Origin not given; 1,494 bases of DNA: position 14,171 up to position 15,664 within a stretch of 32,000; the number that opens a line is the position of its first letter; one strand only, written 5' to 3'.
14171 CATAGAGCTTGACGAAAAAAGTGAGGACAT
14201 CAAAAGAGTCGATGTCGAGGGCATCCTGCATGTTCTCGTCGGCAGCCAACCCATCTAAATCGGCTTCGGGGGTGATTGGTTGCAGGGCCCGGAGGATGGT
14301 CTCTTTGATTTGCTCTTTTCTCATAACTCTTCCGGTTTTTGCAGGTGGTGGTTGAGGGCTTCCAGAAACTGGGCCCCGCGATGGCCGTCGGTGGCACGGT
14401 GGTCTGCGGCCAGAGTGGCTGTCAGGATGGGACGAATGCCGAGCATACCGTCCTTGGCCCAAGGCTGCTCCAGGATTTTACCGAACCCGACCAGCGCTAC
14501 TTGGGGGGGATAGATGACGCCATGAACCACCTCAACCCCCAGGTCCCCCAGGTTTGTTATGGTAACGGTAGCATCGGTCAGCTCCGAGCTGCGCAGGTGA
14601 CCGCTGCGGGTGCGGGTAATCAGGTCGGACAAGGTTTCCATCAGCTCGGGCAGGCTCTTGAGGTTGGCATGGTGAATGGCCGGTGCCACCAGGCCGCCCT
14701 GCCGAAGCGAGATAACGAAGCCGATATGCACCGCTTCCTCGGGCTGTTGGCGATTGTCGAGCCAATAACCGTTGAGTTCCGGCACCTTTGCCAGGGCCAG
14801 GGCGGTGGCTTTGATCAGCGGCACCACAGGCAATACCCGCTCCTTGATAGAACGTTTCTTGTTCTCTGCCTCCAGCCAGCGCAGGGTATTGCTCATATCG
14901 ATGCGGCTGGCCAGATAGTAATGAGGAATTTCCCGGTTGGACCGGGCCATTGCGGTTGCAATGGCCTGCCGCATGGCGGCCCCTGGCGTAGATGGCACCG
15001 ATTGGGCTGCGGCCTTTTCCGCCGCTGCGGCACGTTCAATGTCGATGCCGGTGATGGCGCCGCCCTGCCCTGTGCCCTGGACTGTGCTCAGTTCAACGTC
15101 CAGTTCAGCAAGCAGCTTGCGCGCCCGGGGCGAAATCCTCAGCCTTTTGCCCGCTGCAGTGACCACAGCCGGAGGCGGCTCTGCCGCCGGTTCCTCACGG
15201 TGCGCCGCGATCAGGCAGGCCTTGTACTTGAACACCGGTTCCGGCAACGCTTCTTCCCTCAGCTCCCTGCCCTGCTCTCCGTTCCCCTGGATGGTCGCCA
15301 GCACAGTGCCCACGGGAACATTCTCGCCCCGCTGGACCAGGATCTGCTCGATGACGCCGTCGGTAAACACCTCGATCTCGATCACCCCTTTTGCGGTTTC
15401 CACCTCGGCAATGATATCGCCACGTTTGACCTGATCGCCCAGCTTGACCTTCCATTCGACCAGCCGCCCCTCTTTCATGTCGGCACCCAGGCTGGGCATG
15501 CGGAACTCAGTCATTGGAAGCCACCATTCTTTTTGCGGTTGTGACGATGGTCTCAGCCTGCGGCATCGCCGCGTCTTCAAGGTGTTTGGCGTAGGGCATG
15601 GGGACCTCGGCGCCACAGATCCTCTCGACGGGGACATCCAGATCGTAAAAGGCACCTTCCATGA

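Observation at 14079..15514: An ACP sits where E3 should be, translationally coupled to the E2 acyltransferase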

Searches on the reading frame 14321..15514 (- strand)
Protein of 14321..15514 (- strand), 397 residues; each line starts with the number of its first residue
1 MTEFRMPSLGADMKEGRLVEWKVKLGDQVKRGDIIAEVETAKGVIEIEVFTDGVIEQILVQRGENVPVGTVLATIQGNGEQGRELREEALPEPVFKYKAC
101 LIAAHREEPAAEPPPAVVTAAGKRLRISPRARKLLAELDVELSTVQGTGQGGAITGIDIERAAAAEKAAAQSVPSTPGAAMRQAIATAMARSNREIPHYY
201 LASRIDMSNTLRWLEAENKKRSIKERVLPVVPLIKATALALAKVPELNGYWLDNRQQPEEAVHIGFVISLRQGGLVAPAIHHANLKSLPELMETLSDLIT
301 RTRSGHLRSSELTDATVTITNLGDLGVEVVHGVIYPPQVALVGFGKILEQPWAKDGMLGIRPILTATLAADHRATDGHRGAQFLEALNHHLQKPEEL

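Call 5: search_protein_families(library=ncbifam, proteins=[window:14321-15514:-], max_evalue=0.001)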
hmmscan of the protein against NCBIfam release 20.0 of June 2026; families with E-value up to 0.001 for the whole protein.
window:14321-15514:- (397 aa): 25 families
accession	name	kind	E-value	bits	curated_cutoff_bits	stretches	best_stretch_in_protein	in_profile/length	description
TIGR01349.1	PDHac_trf_mito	equivalog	1.9e-69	234.9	445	1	5-396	3-434/437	pyruvate dehydrogenase complex dihydrolipoamide acetyltransferase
NF008814.0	PRK11854.1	equivalog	2.7e-55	188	722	2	182-396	416-634/637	pyruvate dehydrogenase complex dihydrolipoyllysine-residue acetyltransferase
NF004309.0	PRK05704.1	equivalog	6.9e-50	170.6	449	2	1-191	2-178/408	2-oxoglutarate dehydrogenase complex dihydrolipoyllysine-residue succinyltransferase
TIGR01347.1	sucB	equivalog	1e-45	156.7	378.65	1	3-397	2-400/404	dihydrolipoyllysine-residue succinyltransferase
TIGR01348.1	PDHac_trf_long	equivalog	7.7e-44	150.2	552.1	2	181-394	365-582/587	dihydrolipoyllysine-residue acetyltransferase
TIGR02927.1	SucB_Actino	equivalog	6.5e-43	147.4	423.45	2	233-392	404-569/579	2-oxoglutarate dehydrogenase, E2 component, dihydrolipoamide succinyltransferase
NF011416.0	PRK14843.1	equivalog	4.1e-32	111.4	429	1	169-394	114-342/347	dihydrolipoamide acetyltransferase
NF008815.0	PRK11857.1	equivalog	6.6e-27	94.8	378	1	177-395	82-303/308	dihydrolipoamide acetyltransferase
NF011457.0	PRK14875.1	equivalog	2.1e-22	79.6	307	1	2-168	4-131/372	acetoin dehydrogenase dihydrolipoyllysine-residue acetyltransferase subunit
NF008854.0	PRK11892.1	equivalog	4e-22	78.5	454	1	2-111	3-113/464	pyruvate dehydrogenase complex E1 component subunit beta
NF008907.0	PRK12270.1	equivalog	6.2e-13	47.4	878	1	168-392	131-362/1241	multifunctional oxoglutarate decarboxylase/oxoglutarate dehydrogenase thiamine pyrophosphate-binding subunit/dihydrolipoyllysine-residue suc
NF006761.0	PRK09282.1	domain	1e-08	34.1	402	1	15-76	529-590/591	pyruvate carboxylase subunit B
TIGR01108.1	oadA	equivalog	1.9e-06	26.6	756.5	1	15-72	525-582/582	sodium-extruding oxaloacetate decarboxylase subunit alpha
NF010643.0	PRK14040.1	subfamily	3.1e-05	22.6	892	1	16-75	535-594/595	oxaloacetate decarboxylase subunit alpha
TIGR01730.1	RND_mfp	subfamily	4.6e-05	22.5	94.9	0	15-42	34-61/322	efflux RND transporter periplasmic adaptor subunit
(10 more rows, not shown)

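Call 6: search_protein_families(library=pfam, proteins=[window:14321-15514:-], max_evalue=0.01)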
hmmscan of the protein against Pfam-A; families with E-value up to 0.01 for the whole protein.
window:14321-15514:- (397 aa): 7 families
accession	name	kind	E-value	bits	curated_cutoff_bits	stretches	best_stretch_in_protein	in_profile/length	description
PF00198.28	2-oxoacid_dh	-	9.5e-60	202.4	23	1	177-397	8-230/232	2-oxoacid dehydrogenases acyltransferase (catalytic domain)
PF00364.28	Biotin_lipoyl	-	1.3e-19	70.3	22.1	1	3-75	2-73/73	Biotin-requiring enzyme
PF02817.22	E3_binding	-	1.2e-10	41.9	23.7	1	126-160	2-36/36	e3 binding domain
PF13533.13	Biotin_lipoyl_2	-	1.6e-09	37.8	29.8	1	16-38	9-31/32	Biotin-lipoyl like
PF13437.12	HlyD_3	-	0.00068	20.8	22.2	0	51-76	6-31/106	HlyD family secretion protein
PF01551.29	Peptidase_M23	-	0.0035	17.9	28.7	0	20-40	54-74/96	Peptidase family M23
PF07831.19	PYNP_C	-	0.0066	16.5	27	0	20-38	35-53/75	Pyrimidine nucleoside phosphorylase C-terminal domain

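Call 21: search_solved_structures(query=window:14321-15514:-, max_evalue=1e-10, show_alignments=2)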
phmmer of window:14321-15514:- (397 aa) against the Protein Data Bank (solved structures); distinct sequences matched with E-value up to 1e-10: 44.
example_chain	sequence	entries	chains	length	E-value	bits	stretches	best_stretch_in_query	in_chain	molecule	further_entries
8piu_B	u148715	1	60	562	4.4e-59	203.5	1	5-394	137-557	Dihydrolipoyllysine-residue acetyltransferase component of pyruvate dehydrogenase complex,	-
6ct0_0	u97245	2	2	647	9.4e-59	202.5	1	5-394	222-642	Dihydrolipoyllysine-residue acetyltransferase component of pyruvate dehydrogenase complex,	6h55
8x03_A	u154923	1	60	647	3.4e-58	200.7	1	5-394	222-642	Acetyltransferase component of pyruvate dehydrogenase complex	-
7uom_01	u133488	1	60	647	4e-58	200.4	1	5-394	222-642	Acetyltransferase component of pyruvate dehydrogenase complex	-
9j1w_A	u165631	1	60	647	4.1e-58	200.4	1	5-394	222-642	Acetyltransferase component of pyruvate dehydrogenase complex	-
3duf_I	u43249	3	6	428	7.5e-45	156.7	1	3-395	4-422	Dihydrolipoyllysine-residue acetyltransferase component of pyruvate dehydrogenase complex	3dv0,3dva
9y7v_D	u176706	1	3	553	1.9e-44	155.4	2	203-393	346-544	Dihydrolipoyllysine-residue acetyltransferase component of pyruvate dehydrogenase complex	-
7bgj_A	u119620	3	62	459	4.7e-43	150.8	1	4-397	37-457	Acetyltransferase component of pyruvate dehydrogenase complex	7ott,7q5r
6zlm_A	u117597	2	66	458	2.1e-38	135.5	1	3-397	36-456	Dihydrolipoyllysine-residue acetyltransferase component of pyruvate dehydrogenase complex,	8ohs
6h60_A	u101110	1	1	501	6e-37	130.7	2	172-395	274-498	Pyruvate dehydrogenase protein X component, mitochondrial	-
7b9k_A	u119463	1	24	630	2.4e-35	125.5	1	190-392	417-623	Dihydrolipoyllysine-residue acetyltransferase component of pyruvate dehydrogenase complex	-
3b8k_A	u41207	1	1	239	1.2e-30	110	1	177-394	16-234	Dihydrolipoyllysine-residue acetyltransferase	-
8x02_A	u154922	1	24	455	2.3e-27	99.2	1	5-394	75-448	Dihydrolipoyllysine-residue succinyltransferase component of 2-oxoglutarate dehydrogenase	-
9njt_A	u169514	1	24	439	5.1e-27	98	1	4-396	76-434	Dihydrolipoyllysine-residue succinyltransferase component of 2-oxoglutarate dehydrogenase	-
6h05_A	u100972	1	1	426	1.1e-26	96.9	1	5-394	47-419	Dihydrolipoyllysine-residue succinyltransferase component of 2-oxoglutarate dehydrogenase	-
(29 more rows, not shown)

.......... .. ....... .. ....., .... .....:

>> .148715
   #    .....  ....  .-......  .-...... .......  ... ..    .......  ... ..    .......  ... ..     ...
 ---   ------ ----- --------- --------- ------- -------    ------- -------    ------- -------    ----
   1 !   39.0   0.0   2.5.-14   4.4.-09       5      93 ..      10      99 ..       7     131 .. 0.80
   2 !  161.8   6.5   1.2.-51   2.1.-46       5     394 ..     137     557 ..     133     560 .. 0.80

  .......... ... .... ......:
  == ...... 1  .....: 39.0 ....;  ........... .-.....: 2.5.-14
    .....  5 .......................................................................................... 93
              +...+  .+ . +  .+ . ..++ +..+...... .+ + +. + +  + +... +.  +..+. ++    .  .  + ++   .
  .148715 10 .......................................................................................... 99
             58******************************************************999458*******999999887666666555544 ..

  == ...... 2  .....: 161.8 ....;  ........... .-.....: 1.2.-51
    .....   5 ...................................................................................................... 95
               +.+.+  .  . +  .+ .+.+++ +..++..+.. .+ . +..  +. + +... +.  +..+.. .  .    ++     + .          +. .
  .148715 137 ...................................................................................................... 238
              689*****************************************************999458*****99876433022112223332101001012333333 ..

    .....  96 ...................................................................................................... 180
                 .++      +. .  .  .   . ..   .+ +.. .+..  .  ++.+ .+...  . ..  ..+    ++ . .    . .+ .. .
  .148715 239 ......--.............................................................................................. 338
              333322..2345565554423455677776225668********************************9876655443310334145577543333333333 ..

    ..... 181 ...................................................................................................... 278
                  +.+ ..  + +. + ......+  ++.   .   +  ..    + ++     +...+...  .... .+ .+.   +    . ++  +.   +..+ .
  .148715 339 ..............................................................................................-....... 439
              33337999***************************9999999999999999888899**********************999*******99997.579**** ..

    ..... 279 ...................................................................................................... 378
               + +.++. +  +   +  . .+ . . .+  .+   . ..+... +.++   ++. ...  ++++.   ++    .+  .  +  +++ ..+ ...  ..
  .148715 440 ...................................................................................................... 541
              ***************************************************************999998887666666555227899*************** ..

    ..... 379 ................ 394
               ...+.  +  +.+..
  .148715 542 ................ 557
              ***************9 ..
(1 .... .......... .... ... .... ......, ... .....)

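Call 24: find_related_loci(query=A1, collection=genome_contigs, flank=10000)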
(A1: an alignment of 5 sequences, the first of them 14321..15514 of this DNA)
Query A1 (397 aa) in genome_contigs; peptide patterns used: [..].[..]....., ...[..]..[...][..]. (x = any residue, [..] = any of these).
600 stretches matched a pattern (row limit reached: there are more); 561 encode a relative of the query (tblastn E <= 1e-3); the best 80 are kept; 80 distinct loci.
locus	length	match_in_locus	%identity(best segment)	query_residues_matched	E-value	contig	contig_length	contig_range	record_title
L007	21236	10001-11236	64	1-397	6e-156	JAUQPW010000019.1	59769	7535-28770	MAG: bacterium isolate JZ-2.bins.100.201901 NODE_884_length_59769_cov_1.477415, whole genome shotgun sequence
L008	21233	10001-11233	58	1-397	4e-149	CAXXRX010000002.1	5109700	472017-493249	MAG: Desulfocapsaceae bacterium isolate 1aa78899-e997-4579-a1ce-6e823d9c38b0 genome assembly, contig: contig_2, whole ge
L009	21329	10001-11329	58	1-397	2e-148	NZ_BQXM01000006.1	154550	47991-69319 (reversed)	Desulforhabdus sp. TSK scaffold006, whole genome shotgun sequence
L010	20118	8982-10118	61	1-397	1e-145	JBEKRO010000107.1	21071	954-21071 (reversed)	MAG: Bryobacteraceae bacterium isolate SPRUCE 512 SPRUCE_512_107, whole genome shotgun sequence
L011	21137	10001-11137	61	1-397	1e-145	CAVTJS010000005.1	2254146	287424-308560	MAG: Bryobacterales bacterium isolate MFD05580.bin.2.3 genome assembly, contig: contig_23959, whole genome shotgun seque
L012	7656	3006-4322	55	1-397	1e-144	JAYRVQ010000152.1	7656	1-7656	MAG: Anaerolineales bacterium isolate NJ_NJASGE3bin.24 k141_336739, whole genome shotgun sequence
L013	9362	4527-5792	57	1-397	1e-143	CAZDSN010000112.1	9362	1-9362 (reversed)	MAG TPA_asm: uncultured Ardenticatenaceae bacterium isolate SRP173033_co1_193 genome assembly, contig: NODE_17719_length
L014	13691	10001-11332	54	1-397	3e-142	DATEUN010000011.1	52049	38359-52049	MAG TPA_asm: Anaerolineales bacterium isolate SMAG_U8342 k141_2397089, whole genome shotgun sequence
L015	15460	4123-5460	54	1-397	8e-142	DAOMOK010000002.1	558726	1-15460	MAG TPA_asm: Chloroflexota bacterium isolate AMR_MDS_5888 NODE_4_length_558726_cov_25.153665, whole genome shotgun seque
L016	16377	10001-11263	57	1-397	1e-140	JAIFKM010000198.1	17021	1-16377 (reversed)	MAG: Desulfobulbaceae bacterium isolate bin_102 scaffold_9395, whole genome shotgun sequence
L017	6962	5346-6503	60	1-397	2e-140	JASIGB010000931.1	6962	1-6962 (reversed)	MAG: Bryobacteraceae bacterium isolate JOPF480 JOPF_A10C_contig_314427, whole genome shotgun sequence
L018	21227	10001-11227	54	1-392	3e-140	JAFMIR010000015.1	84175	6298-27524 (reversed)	MAG: Prosthecobacter sp. isolate DEBay_Sum019D_L_G_10 NODE_106_length_84175_cov_8.536436, whole genome shotgun sequence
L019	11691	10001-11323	54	1-397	2e-139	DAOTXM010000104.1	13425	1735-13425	MAG TPA_asm: Anaerolineales bacterium isolate H21_254 k133_3212447, whole genome shotgun sequence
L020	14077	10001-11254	53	1-397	8e-138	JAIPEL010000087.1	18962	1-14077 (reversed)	MAG: Desulfobacterales bacterium isolate Tobar15.5-16.5m-G19 Tobar15-5-16-5m-C1955, whole genome shotgun sequence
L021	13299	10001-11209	55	1-397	6e-137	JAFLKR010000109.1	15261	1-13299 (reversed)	MAG: Desulfobulbaceae bacterium isolate LaCa_MAG_10 c_000000005747, whole genome shotgun sequence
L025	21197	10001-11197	56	1-397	2e-136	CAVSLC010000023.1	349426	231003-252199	MAG: uncultured delta proteobacterium isolate MFD09206.bin.3.265 genome assembly, contig: contig_4878, whole genome shot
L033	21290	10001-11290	55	1-397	2e-134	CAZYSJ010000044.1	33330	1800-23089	MAG TPA_asm: uncultured Caldilineaceae bacterium isolate binchicken_co43_294 genome assembly, contig: NODE_2021_length_3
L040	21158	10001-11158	53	1-397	1e-129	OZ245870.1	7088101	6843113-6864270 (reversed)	MAG: Chryseolinea sp. isolate bc7d9e06-b512-4612-8540-2ade36375776 genome assembly, chromosome: 1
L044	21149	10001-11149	51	1-397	2e-127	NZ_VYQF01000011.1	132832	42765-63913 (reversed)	Ginsengibacter hankyongi strain BR5-29 BR5-29-2_scaffold11, whole genome shotgun sequence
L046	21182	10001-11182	51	1-397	1e-126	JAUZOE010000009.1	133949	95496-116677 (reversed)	MAG: Bacteroidota bacterium isolate bin50(3d) KIDBMPAE_9, whole genome shotgun sequence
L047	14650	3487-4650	53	1-397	5e-126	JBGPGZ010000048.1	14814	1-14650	MAG: Cyclobacteriaceae bacterium isolate OBJ_0618_7090110_370 k141_5891291_length_14814_cov_35.7219, whole genome shotgu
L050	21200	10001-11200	52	1-397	9e-125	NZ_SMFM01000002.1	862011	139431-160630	Flavobacterium caseinilyticum strain AT-3-2 contig2, whole genome shotgun sequence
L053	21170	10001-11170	53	1-397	8e-124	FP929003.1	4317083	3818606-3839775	Candidatus Nitrospira defluvii chromosome, complete genome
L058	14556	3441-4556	53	1-397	2e-122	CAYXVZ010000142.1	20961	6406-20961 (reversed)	MAG TPA_asm: uncultured Heliobacteriaceae bacterium isolate SRP287051_co1_204 genome assembly, contig: NODE_3629_length_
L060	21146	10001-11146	51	1-397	5e-122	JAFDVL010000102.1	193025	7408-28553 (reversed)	MAG: Acidobacteria bacterium isolate SZAS-15 ACID-KAN-5__102__length-193025, whole genome shotgun sequence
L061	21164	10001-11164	55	1-397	4e-122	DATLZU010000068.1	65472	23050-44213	MAG TPA_asm: Nitrospiraceae bacterium isolate SMAG_U13307 k141_474456, whole genome shotgun sequence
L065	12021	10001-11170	52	1-397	8e-121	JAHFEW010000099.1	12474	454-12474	MAG: Nitrospira sp. isolate nzgw278 NODE_2034_length_12475_cov_11.719605, whole genome shotgun sequence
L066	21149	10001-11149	52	1-397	6e-121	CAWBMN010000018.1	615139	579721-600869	MAG: uncultured beta proteobacterium isolate MFD02242.bin.1.57 genome assembly, contig: contig_9421, whole genome shotgu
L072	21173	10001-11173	51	1-397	8e-120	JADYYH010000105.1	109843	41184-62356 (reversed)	MAG: Nitrospira sp. isolate SJ521 c_000001388041, whole genome shotgun sequence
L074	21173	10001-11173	51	1-397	1e-119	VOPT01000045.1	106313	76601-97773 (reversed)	MAG: Nitrospira sp. isolate MAG_266 c_000000003619, whole genome shotgun sequence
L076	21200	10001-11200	48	1-397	2e-119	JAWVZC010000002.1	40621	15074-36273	MAG: Balneolaceae bacterium isolate HN14.bin.19 k141_1992795_length_40621_cov_8.0000, whole genome shotgun sequence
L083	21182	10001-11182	53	1-397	4e-118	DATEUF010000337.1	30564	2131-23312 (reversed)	MAG TPA_asm: Pyrinomonadaceae bacterium isolate SMAG_U8334 k141_741440, whole genome shotgun sequence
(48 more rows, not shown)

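Call 33: search_protein_families(library=pfam, proteins=[L025:14405-15268:+, L061:13250-14017:+, L074:2010-3740:-, L076:1-959:-, L053:12691-13170:+, L074:601-2007:-, L047:8405-10939:+, L050:227-2647:+, L011:15969-16643:-], max_evalue=0.0001)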
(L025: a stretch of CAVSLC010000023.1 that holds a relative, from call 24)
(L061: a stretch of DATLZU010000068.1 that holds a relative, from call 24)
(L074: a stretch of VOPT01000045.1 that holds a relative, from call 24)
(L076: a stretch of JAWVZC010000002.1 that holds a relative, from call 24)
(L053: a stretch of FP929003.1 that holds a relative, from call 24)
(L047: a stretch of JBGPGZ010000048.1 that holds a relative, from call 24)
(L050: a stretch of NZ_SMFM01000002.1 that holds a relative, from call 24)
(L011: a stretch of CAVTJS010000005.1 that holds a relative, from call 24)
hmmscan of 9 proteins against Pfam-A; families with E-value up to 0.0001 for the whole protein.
L025:14405-15268:+ (287 aa): 1 family
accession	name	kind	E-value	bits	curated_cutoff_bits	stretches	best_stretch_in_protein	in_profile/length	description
PF00582.32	Usp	-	1.1e-44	152.8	24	2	142-285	3-141/141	Universal stress protein family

L061:13250-14017:+ (255 aa): 1 family
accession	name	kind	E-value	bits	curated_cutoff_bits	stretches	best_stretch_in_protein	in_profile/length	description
PF00156.33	Pribosyltran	-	1.5e-10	41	26.3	1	43-223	17-154/158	Phosphoribosyl transferase domain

L074:2010-3740:- (576 aa): 6 families
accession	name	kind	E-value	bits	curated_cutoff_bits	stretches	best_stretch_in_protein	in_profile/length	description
PF14716.13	HHH_8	-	7.8e-27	93.9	30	1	4-78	2-72/73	Helix-hairpin-helix domain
PF14791.11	DNA_pol_B_thumb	-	7.1e-24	83.9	25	1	256-316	1-63/63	DNA polymerase beta thumb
PF14520.12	HHH_5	-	1.9e-16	60.7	27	1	95-150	3-56/57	Helix-hairpin-helix domain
PF02811.25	PHP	-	5.1e-08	33.9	26.4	1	341-446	1-98/164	PHP domain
PF00633.29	HHH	-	1.8e-06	28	24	0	88-110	5-27/30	Helix-hairpin-helix motif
PF14792.12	DNA_pol_B_palm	-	5.2e-06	27.1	25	1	182-213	25-56/113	DNA polymerase beta palm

L076:1-959:- (319 aa): 1 family
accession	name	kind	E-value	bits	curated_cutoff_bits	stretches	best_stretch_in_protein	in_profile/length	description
PF00118.29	Cpn60_TCP1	-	1.2e-24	87.4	34.3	1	1-271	47-329/490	TCP-1/cpn60 chaperonin family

L053:12691-13170:+ (159 aa): 2 families
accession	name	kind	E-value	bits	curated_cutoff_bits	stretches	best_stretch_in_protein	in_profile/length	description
PF00011.27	HSP20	-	1.2e-29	102.8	20.8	1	57-156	1-101/102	Hsp20/alpha crystallin family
PF17886.7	ArsA_HSP20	-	3.7e-07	30.1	22.5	1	62-142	1-62/63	HSP20-like domain found in ArsA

L074:601-2007:- (468 aa): 2 families
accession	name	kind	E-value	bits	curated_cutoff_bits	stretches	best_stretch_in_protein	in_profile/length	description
PF00390.24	malic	-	5.8e-30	104.9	23.1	1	49-180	3-182/182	Malic enzyme, N-terminal domain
PF03949.21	Malic_M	-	1.6e-16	60.8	23.5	1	193-420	2-256/258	Malic enzyme, NAD binding domain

L047:8405-10939:+ (844 aa): 4 families
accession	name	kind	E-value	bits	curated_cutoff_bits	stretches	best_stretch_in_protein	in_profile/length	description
PF00122.25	E1-E2_ATPase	-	1e-43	149.4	28.1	1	109-291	2-180/181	E1-E2 ATPase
PF00689.26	Cation_ATPase_C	-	2.5e-29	102.7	27.3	1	668-835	3-173/175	Cation transporting ATPase, C-terminus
PF00702.32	Hydrolase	-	4.2e-17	63.6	26.4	1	309-594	2-191/191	haloacid dehalogenase-like hydrolase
PF00690.31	Cation_ATPase_N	-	9.6e-07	28.8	20.4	1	17-65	17-65/69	Cation transporter/ATPase, N-terminus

L050:227-2647:+ (806 aa): 3 families
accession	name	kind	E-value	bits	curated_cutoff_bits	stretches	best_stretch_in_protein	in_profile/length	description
PF01326.24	PPDK_N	-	1.6e-111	373.2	27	1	20-353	3-322/328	Pyruvate phosphate dikinase, AMP/ATP-binding domain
PF02896.24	PEP-utilizers_C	-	6.3e-58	196.7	22.8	1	495-788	26-283/293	PEP-utilising enzyme, PEP-binding domain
PF00391.29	PEP-utilizers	-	8.9e-26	89.7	23.1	1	392-462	2-72/72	PEP-utilising enzyme, mobile domain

L011:15969-16643:- (224 aa): 1 family
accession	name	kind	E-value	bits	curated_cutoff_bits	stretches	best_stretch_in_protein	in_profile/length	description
PF04972.22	BON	-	1.6e-44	150.4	27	3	3-69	1-67/69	BON domain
